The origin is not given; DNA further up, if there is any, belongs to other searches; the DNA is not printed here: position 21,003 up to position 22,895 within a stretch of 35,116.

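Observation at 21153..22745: E2-like lipoyl + E3-binding domains fused to a complete FabH (KAS III) in place of the acyltransferase core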

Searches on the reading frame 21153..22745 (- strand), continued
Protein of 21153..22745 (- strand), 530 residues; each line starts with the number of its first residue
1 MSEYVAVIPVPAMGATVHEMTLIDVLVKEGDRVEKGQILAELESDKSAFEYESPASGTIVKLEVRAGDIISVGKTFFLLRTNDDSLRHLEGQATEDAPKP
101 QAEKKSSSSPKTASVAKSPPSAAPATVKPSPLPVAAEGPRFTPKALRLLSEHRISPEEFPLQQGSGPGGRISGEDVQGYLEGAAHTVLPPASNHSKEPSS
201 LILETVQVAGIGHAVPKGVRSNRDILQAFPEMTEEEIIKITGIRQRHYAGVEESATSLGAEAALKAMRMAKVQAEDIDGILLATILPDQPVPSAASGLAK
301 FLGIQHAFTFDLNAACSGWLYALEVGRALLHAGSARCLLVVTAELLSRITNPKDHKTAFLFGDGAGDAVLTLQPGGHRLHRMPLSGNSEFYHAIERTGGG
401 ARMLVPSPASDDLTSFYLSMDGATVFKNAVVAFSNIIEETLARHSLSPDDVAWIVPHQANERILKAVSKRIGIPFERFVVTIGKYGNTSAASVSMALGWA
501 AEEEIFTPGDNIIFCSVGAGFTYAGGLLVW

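Call 62: search_protein_families(library=ncbifam, proteins=[L039:7917-9971:+, L034:7997-9976:+, L044:7853-9967:+, P0147], max_evalue=1e-10)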
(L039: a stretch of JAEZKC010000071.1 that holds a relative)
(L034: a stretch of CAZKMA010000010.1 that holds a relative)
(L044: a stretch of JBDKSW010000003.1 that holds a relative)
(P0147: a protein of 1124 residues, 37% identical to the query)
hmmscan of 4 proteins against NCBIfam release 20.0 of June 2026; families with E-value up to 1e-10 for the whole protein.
L039:7917-9971:+ (684 aa): 5 families
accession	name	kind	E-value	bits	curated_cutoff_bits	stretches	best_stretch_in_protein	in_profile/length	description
NF006667.0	PRK09212.1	subfamily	1.9e-55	188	321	1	369-680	8-323/327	pyruvate dehydrogenase complex E1 component subunit beta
TIGR03182.1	PDH_E1_alph_y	equivalog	9.3e-55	185.7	393.85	1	37-349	3-314/315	pyruvate dehydrogenase (acetyl-transferring) E1 component subunit alpha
TIGR03181.1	PDH_E1_alph_x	equivalog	1.5e-54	185.2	411.35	1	35-352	23-330/341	pyruvate dehydrogenase (acetyl-transferring) E1 component subunit alpha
NF008854.0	PRK11892.1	equivalog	1.1e-52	179.2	454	1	335-679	114-461/464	pyruvate dehydrogenase complex E1 component subunit beta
NF004559.0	PRK05899.2-5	equivalog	1.3e-15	56.7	488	0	147-253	128-235/627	transketolase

L034:7997-9976:+ (659 aa): 7 families
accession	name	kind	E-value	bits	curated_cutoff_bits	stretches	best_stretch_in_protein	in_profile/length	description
NF006667.0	PRK09212.1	subfamily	5.8e-73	245.6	321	1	338-657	4-323/327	pyruvate dehydrogenase complex E1 component subunit beta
NF008854.0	PRK11892.1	equivalog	1.6e-68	231.5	454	1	307-651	111-456/464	pyruvate dehydrogenase complex E1 component subunit beta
TIGR03181.1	PDH_E1_alph_x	equivalog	1.7e-59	201.5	411.35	1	7-319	25-327/341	pyruvate dehydrogenase (acetyl-transferring) E1 component subunit alpha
TIGR03182.1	PDH_E1_alph_y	equivalog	1.1e-56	192.1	393.85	1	8-312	4-307/315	pyruvate dehydrogenase (acetyl-transferring) E1 component subunit alpha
NF004559.0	PRK05899.2-5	equivalog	4.8e-24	84.6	488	1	336-613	316-581/627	transketolase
TIGR00204.1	dxs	equivalog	3.1e-16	59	465.95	0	523-614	483-573/616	1-deoxy-D-xylulose-5-phosphate synthase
NF008968.0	PRK12315.1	subfamily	8.4e-14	50.7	510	0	382-608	318-535/582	1-deoxy-D-xylulose-5-phosphate synthase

L044:7853-9967:+ (704 aa): 5 families
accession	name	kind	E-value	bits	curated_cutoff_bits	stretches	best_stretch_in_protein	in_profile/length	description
TIGR03181.1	PDH_E1_alph_x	equivalog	7.4e-55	186.2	411.35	1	55-377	22-334/341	pyruvate dehydrogenase (acetyl-transferring) E1 component subunit alpha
NF006667.0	PRK09212.1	subfamily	3.6e-53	180.6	321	1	389-701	7-323/327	pyruvate dehydrogenase complex E1 component subunit beta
TIGR03182.1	PDH_E1_alph_y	equivalog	1.7e-52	178.3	393.85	1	59-365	4-309/315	pyruvate dehydrogenase (acetyl-transferring) E1 component subunit alpha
NF008854.0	PRK11892.1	equivalog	8.1e-51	173.1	454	1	350-700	108-461/464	pyruvate dehydrogenase complex E1 component subunit beta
NF004559.0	PRK05899.2-5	equivalog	5.2e-20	71.2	488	1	173-482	133-408/627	transketolase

P0147 (1124 aa): 18 families
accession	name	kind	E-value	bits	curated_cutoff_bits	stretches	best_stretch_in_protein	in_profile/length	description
NF006829.0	PRK09352.1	subfamily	1.7e-92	309.9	249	1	803-1121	6-321/322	beta-ketoacyl-ACP synthase 3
TIGR00747.1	fabH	subfamily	3.2e-84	282.8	292.1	1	803-1120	4-321/322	beta-ketoacyl-ACP synthase III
TIGR03181.1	PDH_E1_alph_x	equivalog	5.2e-56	190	411.35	1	6-313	23-323/341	pyruvate dehydrogenase (acetyl-transferring) E1 component subunit alpha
NF008854.0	PRK11892.1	equivalog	5.6e-56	190.1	454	1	342-663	141-460/464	pyruvate dehydrogenase complex E1 component subunit beta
NF004623.0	PRK05963.1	equivalog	2.8e-50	171.5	437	1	802-1118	6-325/328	beta-ketoacyl-ACP synthase III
NF006667.0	PRK09212.1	subfamily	5.3e-48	163.6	321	1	342-664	3-322/327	pyruvate dehydrogenase complex E1 component subunit beta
NF005541.0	PRK07204.1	equivalog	1.2e-43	149.8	402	1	803-1121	6-329/329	beta-ketoacyl-ACP synthase III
TIGR03182.1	PDH_E1_alph_y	equivalog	1.5e-42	145.6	393.85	1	11-309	6-306/315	pyruvate dehydrogenase (acetyl-transferring) E1 component subunit alpha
NF005703.0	PRK07515.1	equivalog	8.3e-31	107.2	304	1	851-970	95-213/373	beta-ketoacyl-ACP synthase III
NF006720.0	PRK09258.1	equivalog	2.5e-26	92.8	285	1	836-947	45-157/338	3-oxoacyl-ACP synthase III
NF005308.0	PRK06840.1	equivalog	4.4e-25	88.4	315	1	804-983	7-187/339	3-oxoacyl-ACP synthase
NF009519.0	PRK12880.1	equivalog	1.9e-22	80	436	1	803-968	9-176/353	beta-ketoacyl-ACP synthase III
NF004559.0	PRK05899.2-5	equivalog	3.6e-18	65.1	488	0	546-626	503-584/627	transketolase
NF003274.0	PRK04262.1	equivalog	1.5e-14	53.8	244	0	804-952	5-150/347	hydroxymethylglutaryl-CoA synthase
TIGR00204.1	dxs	equivalog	7e-14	51.3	465.95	0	540-624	489-573/616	1-deoxy-D-xylulose-5-phosphate synthase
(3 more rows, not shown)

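Call 67: find_related_loci(query=A2, collection=metagenome_contigs, flank=4000)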
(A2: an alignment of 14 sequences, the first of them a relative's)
Query A2 (684 aa) in metagenome_contigs; peptide patterns used: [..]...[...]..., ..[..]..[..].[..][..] (x = any residue, [..] = any of these).
600 stretches matched a pattern (row limit reached: there are more); 418 encode a relative of the query (tblastn E <= 1e-3); the best 80 are kept; 80 distinct loci.
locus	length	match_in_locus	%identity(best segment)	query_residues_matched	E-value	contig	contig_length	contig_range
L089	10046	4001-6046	71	1-682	0e+0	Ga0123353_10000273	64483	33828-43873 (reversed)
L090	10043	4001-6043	70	3-682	0e+0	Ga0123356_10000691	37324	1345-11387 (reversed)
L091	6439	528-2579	70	3-684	0e+0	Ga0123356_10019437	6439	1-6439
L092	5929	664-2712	70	3-682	0e+0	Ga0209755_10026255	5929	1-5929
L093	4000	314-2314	68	16-682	0e+0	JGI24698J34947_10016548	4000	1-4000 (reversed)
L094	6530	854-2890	65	3-682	0e+0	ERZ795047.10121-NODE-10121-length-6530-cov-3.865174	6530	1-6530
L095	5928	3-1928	69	43-684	0e+0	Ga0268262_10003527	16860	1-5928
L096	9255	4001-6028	62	6-682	0e+0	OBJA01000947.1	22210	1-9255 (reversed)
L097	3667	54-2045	61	18-683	0e+0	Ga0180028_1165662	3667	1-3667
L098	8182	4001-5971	60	27-684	0e+0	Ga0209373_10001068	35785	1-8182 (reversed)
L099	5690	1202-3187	62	21-682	0e+0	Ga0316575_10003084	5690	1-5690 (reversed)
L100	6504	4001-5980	60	24-683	0e+0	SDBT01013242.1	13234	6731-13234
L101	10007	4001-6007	60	24-680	0e+0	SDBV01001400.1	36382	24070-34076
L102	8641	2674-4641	61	29-683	0e+0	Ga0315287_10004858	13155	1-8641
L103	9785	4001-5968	61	29-683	0e+0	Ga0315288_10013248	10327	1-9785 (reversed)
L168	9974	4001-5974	40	29-681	6e-156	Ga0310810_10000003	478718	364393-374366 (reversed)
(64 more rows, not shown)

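Call 70: find_homologous_proteins(query=L168:3944-5977:+, max_evalue=1e-30)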
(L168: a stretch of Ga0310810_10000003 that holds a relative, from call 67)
Query L168:3944-5977:+ (677 aa): 2388 proteins with E <= 1e-30 among 8000 candidates; the best 120 are listed.
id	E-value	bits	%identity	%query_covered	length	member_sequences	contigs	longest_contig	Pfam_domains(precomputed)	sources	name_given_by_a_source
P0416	0.0e+0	1486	100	97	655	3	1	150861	PF00676.26,PF02780.26,PF02779.30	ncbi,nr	ncbi:MAG TPA: thiamine pyrophosphate-dependent enzyme [Lacunisphaera sp.]|nr:thiamine pyrophosphate-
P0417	0.0e+0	1454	94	100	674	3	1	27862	PF00676.26,PF02780.26,PF02779.30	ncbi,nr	ncbi:MAG TPA: thiamine pyrophosphate-dependent enzyme [Lacunisphaera sp.]|nr:thiamine pyrophosphate-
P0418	0.0e+0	1295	83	100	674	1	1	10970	PF00676.26,PF02780.26,PF02779.30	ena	-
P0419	0.0e+0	1293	84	100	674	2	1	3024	PF00676.26,PF02780.26,PF02779.30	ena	-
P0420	0.0e+0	1288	83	100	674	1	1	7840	PF00676.26,PF02780.26,PF02779.30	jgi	jgi:2-oxoisovalerate dehydrogenase E1 component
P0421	0.0e+0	1288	83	100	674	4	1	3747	PF00676.26,PF02780.26,PF02779.30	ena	-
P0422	0.0e+0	1278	82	100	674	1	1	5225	PF00676.26,PF02780.26,PF02779.30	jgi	jgi:2-oxoisovalerate dehydrogenase E1 component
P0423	0.0e+0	1274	82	100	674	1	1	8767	PF00676.26,PF02780.26,PF02779.30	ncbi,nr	ncbi:MAG: transketolase [Lacunisphaera sp.]|nr:transketolase [Lacunisphaera sp.]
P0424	0.0e+0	1274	83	100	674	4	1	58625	PF00676.26,PF02780.26,PF02779.30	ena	-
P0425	0.0e+0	1269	82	100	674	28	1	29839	PF00676.26,PF02780.26,PF02779.30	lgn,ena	-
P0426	0.0e+0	1269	82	100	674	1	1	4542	PF00676.26,PF02780.26,PF02779.30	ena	-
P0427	0.0e+0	1267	81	99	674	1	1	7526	PF00676.26,PF02780.26,PF02779.30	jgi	jgi:2-oxoisovalerate dehydrogenase E1 component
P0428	0.0e+0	1263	81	100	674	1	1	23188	PF00676.26,PF02780.26,PF02779.30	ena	-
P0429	0.0e+0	1261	81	99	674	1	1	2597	PF00676.26,PF02780.26,PF02779.30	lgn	-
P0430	0.0e+0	1261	81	99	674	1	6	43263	PF00676.26,PF02780.26,PF02779.30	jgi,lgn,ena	-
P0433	0.0e+0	1260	81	99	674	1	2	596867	PF00676.26,PF02780.26,PF02779.30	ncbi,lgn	ncbi:MAG TPA: thiamine pyrophosphate-dependent enzyme [Lacunisphaera sp.]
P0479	0.0e+0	1227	79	100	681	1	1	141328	PF00676.26,PF02780.26,PF02779.30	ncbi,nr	ncbi:MAG: transketolase [Opitutae bacterium]|nr:transketolase [Opitutae bacterium]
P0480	0.0e+0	1226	79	100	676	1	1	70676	PF00676.26,PF02780.26,PF02779.30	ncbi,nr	ncbi:MAG: transketolase [Opitutaceae bacterium]|nr:transketolase [Opitutaceae bacterium]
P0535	0.0e+0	1166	75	100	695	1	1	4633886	PF00676.26,PF02780.26,PF02779.30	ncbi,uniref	ncbi:thiamine pyrophosphate-dependent enzyme [Oleiharenicola sp. Vm1]|uniref:alpha-ketoacid dehydrog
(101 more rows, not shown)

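Call 71: find_encoding_contigs(protein=P0535, flank=10000, max_places=2)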
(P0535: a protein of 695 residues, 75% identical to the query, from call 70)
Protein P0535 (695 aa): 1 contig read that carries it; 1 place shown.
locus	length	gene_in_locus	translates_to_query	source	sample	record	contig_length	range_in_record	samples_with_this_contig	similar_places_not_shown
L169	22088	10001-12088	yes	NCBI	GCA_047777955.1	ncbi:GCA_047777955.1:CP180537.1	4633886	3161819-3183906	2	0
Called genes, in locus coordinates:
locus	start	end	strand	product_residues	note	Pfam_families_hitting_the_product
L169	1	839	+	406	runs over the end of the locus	PF00364:Biotin_lipoyl, PF02817:E3_binding, PF00198:2-oxoacid_dh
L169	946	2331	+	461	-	PF00890:FAD_binding_2 (weak), PF01134:GIDA (weak), PF03486:HI0933_like (weak), PF07992:Pyr_redox_2, PF12831:FAD_oxidored, PF13450:NAD_binding_8 (weak), PF00070:Pyr_redox, PF02852:Pyr_redox_dim, +5 more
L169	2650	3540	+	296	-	PF00892:EamA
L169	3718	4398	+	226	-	PF00702:Hydrolase, PF12710:HAD, PF13419:HAD_2, PF13242:Hydrolase_like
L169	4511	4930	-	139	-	-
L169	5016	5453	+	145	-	PF02502:LacAB_rpiB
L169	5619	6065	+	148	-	PF25212:HVO_A0114 (faint), PF22381:Staph_reg_Sar_Rot, PF01047:MarR, PF12802:MarR_2, PF13463:HTH_27 (weak)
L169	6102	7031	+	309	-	PF00903:Glyoxalase, PF18029:Glyoxalase_6 (faint), PF00903:Glyoxalase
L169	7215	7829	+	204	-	PF00326:Peptidase_S9 (faint), PF02230:Abhydrolase_2 (weak), PF00561:Abhydrolase_1 (faint), PF01738:DLH (weak)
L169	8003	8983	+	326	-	PF00248:Aldo_ket_red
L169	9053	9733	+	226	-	PF00753:Lactamase_B, PF13483:Lactamase_B_3, PF12706:Lactamase_B_2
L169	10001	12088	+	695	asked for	PF00676:E1_dh, PF02779:Transket_pyr, PF02780:Transketolase_C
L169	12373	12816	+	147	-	-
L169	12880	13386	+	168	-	-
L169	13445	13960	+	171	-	-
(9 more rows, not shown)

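Call 72: find_encoding_contigs(protein=P0433, flank=10000, max_places=2)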
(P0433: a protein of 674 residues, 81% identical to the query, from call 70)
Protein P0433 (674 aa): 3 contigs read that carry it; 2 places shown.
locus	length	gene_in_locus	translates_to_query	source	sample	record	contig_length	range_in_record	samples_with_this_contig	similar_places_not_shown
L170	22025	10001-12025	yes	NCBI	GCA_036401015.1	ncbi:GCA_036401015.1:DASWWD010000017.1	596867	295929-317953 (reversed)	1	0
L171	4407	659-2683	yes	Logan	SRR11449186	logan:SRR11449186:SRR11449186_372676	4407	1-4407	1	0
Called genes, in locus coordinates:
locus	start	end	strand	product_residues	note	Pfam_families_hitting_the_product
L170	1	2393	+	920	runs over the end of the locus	PF16078:2-oxogl_dehyd_N, PF00676:E1_dh, PF02779:Transket_pyr, PF16870:OxoGdeHyase_C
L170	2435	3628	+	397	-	PF00364:Biotin_lipoyl, PF02817:E3_binding, PF00198:2-oxoacid_dh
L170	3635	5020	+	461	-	PF00890:FAD_binding_2 (weak), PF01134:GIDA (weak), PF07992:Pyr_redox_2, PF12831:FAD_oxidored, PF13450:NAD_binding_8 (weak), PF13738:Pyr_redox_3 (weak), PF00070:Pyr_redox, PF02852:Pyr_redox_dim, +4 more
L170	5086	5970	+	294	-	PF00892:EamA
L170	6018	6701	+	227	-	PF00702:Hydrolase, PF12710:HAD, PF13419:HAD_2, PF13242:Hydrolase_like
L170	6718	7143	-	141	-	-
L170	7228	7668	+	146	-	PF02502:LacAB_rpiB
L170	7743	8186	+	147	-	PF22381:Staph_reg_Sar_Rot, PF01047:MarR, PF12802:MarR_2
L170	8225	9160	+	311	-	PF00903:Glyoxalase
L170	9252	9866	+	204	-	PF00326:Peptidase_S9 (faint), PF02230:Abhydrolase_2 (faint), PF00561:Abhydrolase_1 (weak), PF01738:DLH (weak)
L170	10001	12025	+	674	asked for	PF00676:E1_dh, PF02779:Transket_pyr, PF02780:Transketolase_C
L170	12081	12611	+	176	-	PF08282:Hydrolase_3 (weak)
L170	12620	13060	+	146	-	-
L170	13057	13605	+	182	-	PF03968:LptD_N (weak)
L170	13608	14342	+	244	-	PF00005:ABC_tran, PF13304:AAA_21 (faint)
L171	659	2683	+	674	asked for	PF00676:E1_dh, PF02779:Transket_pyr, PF02780:Transketolase_C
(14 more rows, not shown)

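Call 74: find_encoding_contigs(protein=P0479, flank=6000, max_places=3)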
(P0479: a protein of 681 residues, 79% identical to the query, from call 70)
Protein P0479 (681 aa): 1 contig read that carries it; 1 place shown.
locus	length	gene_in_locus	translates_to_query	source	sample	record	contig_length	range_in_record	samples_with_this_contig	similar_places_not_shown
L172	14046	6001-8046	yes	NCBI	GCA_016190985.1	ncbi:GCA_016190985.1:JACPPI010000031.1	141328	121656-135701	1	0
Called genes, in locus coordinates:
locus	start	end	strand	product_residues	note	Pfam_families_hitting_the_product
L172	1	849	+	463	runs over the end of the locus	PF00890:FAD_binding_2 (weak), PF01134:GIDA (weak), PF03486:HI0933_like (weak), PF07992:Pyr_redox_2, PF12831:FAD_oxidored, PF13450:NAD_binding_8, PF00070:Pyr_redox, PF02852:Pyr_redox_dim, +5 more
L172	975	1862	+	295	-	PF00892:EamA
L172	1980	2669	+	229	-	PF00702:Hydrolase, PF12710:HAD, PF13419:HAD_2, PF13242:Hydrolase_like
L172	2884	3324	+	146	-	PF02502:LacAB_rpiB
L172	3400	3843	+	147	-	PF22381:Staph_reg_Sar_Rot, PF01047:MarR, PF12802:MarR_2, PF13463:HTH_27 (weak)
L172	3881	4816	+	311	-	PF00903:Glyoxalase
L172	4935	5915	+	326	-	PF00248:Aldo_ket_red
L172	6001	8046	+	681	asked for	PF00676:E1_dh, PF02779:Transket_pyr, PF02780:Transketolase_C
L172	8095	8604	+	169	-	PF08282:Hydrolase_3 (weak)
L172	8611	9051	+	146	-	-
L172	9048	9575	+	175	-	PF03968:LptD_N (weak)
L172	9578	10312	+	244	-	PF00005:ABC_tran, PF13304:AAA_21 (faint)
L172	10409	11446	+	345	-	PF02603:Hpr_kinase_N, PF07475:Hpr_kinase_C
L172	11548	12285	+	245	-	PF01138:RNase_PH, PF03725:RNase_PH_C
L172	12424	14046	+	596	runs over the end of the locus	PF05960:DUF885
